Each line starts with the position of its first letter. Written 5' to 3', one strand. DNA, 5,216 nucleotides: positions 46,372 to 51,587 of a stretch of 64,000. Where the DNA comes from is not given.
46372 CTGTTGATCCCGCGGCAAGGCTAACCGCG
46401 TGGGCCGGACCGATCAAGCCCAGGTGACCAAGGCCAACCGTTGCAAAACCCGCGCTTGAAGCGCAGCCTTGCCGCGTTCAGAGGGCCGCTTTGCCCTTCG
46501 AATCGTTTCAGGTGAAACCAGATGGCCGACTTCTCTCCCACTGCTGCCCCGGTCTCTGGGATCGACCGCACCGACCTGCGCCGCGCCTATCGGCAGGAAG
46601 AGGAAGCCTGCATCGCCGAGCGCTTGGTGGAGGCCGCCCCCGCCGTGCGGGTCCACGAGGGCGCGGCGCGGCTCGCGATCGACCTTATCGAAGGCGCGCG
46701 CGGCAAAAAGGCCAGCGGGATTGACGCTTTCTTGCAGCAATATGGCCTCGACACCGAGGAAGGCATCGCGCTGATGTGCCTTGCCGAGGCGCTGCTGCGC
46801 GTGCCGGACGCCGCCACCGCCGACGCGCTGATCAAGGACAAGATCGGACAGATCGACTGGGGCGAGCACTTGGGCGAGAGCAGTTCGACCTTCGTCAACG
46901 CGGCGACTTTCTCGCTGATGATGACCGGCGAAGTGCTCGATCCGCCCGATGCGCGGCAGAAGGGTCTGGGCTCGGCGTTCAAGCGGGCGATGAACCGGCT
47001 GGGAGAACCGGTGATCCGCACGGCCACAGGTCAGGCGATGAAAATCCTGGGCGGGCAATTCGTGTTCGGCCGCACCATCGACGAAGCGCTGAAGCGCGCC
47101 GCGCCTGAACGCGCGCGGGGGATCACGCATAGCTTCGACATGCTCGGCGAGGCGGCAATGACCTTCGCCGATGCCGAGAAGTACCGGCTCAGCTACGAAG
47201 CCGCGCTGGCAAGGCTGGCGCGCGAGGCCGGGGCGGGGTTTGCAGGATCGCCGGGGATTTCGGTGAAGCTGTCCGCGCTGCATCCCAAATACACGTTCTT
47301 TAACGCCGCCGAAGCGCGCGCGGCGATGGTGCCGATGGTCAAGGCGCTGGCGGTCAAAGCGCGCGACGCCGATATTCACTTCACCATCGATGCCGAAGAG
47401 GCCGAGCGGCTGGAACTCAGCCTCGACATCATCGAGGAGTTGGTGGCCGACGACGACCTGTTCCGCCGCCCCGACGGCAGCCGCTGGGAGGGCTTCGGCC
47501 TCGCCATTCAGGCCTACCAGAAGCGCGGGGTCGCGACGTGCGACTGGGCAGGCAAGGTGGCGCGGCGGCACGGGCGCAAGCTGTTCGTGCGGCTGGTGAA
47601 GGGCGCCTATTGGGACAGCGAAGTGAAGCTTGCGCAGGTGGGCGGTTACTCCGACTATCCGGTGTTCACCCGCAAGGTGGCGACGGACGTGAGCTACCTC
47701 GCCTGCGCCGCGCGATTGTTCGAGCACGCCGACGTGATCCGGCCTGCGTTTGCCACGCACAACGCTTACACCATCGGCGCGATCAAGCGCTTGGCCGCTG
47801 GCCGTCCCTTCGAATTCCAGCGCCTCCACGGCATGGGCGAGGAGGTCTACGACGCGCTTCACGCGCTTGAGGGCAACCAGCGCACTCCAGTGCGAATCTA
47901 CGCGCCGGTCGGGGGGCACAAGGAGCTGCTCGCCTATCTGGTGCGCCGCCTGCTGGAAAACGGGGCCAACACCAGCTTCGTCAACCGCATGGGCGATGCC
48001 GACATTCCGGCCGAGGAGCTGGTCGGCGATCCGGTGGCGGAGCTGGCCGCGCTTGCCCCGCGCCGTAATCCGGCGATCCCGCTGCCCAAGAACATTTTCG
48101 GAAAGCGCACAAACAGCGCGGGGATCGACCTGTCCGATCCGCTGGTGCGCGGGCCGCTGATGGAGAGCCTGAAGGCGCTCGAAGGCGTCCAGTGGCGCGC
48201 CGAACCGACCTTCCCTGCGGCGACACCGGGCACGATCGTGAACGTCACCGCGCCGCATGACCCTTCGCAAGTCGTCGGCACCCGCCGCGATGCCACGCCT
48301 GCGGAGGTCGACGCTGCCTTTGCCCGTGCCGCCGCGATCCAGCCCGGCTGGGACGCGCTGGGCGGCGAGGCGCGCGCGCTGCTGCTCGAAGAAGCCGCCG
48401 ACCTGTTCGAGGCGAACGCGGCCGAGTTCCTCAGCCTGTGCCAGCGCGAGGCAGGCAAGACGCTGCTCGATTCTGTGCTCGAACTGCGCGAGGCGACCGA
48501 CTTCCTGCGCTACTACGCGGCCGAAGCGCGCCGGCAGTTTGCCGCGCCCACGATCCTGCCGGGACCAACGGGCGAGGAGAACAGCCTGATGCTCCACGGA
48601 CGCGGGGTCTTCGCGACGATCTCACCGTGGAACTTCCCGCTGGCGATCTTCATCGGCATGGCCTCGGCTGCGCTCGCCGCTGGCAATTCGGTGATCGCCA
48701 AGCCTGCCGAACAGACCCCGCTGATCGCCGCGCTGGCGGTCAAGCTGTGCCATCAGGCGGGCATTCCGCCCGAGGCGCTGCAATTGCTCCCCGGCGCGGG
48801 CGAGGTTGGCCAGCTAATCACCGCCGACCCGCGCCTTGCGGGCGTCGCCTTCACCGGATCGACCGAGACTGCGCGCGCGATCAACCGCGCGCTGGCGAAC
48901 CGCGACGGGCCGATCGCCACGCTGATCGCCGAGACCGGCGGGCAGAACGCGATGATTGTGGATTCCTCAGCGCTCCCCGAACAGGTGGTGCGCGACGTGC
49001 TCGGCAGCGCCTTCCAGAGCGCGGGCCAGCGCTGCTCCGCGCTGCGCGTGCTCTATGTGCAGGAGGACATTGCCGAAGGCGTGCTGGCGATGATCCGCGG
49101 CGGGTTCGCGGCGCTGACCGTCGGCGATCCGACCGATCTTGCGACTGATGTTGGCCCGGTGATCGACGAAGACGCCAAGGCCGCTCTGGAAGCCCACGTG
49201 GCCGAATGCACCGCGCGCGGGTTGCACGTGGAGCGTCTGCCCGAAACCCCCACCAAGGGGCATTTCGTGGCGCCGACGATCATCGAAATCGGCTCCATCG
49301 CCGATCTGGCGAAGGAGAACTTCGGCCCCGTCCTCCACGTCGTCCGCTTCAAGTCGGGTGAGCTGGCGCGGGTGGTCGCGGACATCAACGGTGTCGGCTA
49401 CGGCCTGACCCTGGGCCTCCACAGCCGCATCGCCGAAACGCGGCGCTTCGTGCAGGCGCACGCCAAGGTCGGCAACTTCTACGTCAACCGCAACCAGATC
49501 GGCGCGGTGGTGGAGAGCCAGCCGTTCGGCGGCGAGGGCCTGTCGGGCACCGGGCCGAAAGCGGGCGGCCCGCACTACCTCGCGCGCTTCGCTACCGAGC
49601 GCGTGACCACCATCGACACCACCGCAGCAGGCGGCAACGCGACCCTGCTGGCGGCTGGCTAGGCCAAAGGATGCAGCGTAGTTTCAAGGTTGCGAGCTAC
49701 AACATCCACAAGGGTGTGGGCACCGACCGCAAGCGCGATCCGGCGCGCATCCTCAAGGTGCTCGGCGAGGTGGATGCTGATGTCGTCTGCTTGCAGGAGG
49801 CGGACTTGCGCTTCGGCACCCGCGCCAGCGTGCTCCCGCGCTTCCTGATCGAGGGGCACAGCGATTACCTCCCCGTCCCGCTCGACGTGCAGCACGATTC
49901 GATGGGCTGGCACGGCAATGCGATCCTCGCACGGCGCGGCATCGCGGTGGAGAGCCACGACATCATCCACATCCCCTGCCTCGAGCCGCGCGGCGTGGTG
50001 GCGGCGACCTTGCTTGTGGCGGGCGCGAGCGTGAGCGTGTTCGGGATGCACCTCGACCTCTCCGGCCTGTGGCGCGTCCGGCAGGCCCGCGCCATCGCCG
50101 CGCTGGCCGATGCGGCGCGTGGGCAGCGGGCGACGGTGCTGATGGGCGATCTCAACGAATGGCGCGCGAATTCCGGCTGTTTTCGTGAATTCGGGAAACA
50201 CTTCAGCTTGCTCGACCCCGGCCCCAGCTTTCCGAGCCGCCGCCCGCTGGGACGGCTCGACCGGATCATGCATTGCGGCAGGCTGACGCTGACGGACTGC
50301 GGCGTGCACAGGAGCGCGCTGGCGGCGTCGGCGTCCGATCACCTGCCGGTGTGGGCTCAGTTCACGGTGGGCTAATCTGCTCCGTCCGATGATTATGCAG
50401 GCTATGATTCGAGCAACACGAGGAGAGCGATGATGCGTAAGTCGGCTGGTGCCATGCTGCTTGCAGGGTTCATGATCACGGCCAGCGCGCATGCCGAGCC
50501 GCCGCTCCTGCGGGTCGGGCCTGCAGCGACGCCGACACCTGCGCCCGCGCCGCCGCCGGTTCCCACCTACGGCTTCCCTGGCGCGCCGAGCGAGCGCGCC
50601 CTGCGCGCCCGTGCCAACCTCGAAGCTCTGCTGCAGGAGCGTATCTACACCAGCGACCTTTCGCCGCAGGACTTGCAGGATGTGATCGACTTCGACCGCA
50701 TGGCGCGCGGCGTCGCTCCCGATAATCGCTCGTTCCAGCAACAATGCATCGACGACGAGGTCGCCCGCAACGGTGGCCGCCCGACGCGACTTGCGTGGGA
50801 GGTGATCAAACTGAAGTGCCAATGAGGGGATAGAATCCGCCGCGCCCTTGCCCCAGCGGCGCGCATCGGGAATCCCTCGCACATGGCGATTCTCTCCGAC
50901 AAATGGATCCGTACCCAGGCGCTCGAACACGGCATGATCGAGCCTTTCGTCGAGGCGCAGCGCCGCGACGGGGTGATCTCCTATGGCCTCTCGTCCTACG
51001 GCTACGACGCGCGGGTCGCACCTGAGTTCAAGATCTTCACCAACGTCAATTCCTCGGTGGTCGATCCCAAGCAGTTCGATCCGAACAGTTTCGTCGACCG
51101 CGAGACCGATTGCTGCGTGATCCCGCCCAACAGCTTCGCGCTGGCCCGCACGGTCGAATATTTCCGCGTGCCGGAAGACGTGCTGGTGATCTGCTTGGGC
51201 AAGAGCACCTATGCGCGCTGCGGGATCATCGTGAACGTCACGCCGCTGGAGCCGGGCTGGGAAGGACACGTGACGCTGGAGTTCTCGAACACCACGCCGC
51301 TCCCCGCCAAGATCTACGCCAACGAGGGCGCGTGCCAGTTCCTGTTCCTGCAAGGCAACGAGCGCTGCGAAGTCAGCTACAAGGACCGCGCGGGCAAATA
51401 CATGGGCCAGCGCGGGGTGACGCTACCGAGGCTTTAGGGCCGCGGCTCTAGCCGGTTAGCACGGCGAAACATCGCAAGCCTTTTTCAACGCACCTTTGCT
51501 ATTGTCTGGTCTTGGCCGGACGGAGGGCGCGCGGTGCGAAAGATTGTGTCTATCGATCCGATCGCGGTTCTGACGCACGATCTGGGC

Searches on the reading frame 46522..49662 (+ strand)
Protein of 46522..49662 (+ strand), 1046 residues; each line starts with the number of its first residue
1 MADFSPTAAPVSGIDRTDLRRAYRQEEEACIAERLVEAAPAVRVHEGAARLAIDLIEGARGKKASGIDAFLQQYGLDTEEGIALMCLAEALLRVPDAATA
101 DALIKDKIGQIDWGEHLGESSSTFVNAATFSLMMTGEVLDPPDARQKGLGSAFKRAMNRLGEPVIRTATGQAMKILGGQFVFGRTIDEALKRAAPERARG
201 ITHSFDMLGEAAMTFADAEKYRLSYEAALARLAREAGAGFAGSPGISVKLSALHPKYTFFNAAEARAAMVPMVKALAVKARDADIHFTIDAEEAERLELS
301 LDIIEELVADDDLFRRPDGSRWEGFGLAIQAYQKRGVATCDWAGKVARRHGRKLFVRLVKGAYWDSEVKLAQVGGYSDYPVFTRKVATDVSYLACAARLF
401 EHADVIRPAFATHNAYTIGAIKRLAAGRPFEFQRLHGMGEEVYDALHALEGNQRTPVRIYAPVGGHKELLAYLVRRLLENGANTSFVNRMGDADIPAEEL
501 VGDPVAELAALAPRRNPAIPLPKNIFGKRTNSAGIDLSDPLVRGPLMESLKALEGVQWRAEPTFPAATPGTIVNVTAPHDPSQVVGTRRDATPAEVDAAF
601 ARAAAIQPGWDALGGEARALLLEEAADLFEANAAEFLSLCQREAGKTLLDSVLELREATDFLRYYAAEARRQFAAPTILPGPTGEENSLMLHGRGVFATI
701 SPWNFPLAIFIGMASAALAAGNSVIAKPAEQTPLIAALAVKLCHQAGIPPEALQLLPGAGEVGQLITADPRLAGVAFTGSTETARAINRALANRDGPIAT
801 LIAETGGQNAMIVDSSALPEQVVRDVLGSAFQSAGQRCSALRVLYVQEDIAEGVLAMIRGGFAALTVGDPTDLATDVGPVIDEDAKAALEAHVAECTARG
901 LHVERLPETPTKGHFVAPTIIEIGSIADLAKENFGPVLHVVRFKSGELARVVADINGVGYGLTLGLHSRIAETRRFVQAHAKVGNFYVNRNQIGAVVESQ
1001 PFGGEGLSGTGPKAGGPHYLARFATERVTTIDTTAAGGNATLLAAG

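Call 9: search_protein_families(library=pfam, proteins=[window:46522-49662:+], max_evalue=0.001)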
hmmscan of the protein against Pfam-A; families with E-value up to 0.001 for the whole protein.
window:46522-49662:+ (1046 aa): 3 families
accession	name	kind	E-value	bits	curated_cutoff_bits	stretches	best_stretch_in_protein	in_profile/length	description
PF00171.27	Aldedh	-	2.9e-104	349.7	23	1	571-1024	8-456/461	Aldehyde dehydrogenase family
PF01619.24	Pro_dh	-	3.5e-90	302.8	27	1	189-489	1-278/278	Proline dehydrogenase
PF14850.11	Pro_dh-DNA_bdg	-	2.9e-43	147.3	27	1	67-180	2-112/112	DNA-binding domain of Proline dehydrogenase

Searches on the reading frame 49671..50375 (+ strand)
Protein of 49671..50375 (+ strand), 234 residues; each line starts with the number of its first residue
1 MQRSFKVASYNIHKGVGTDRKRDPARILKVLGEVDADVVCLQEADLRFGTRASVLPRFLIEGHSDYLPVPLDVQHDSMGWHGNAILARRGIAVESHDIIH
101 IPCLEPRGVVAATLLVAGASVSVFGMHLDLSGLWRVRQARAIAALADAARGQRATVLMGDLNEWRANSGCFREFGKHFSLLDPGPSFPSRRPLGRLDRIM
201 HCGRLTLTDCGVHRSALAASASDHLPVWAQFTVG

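Call 9: search_protein_families(library=pfam, proteins=[window:49671-50375:+], max_evalue=0.001)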
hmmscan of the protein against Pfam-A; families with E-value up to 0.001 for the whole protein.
window:49671-50375:+ (234 aa): 2 families
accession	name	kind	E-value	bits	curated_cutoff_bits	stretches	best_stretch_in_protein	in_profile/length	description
PF03372.29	Exo_endo_phos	-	1.3e-21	77.8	24.5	1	8-224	1-225/225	Endonuclease/Exonuclease/phosphatase family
PF23226.1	Exo_endo_phos_PGAP2IP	-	0.00019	21.2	27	1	3-159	2-156/239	PGAP2IP, C-terminal nuclease-like domain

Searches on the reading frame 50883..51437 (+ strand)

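Call 9: search_protein_families(library=pfam, proteins=[window:50883-51437:+], max_evalue=0.001)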
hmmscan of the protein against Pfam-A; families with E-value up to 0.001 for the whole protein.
window:50883-51437:+ (184 aa): 1 family
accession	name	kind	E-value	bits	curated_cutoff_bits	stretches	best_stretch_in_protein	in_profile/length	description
PF22769.1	DCD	-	4e-34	118.4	27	1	3-157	1-152/153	dCTP deaminase-like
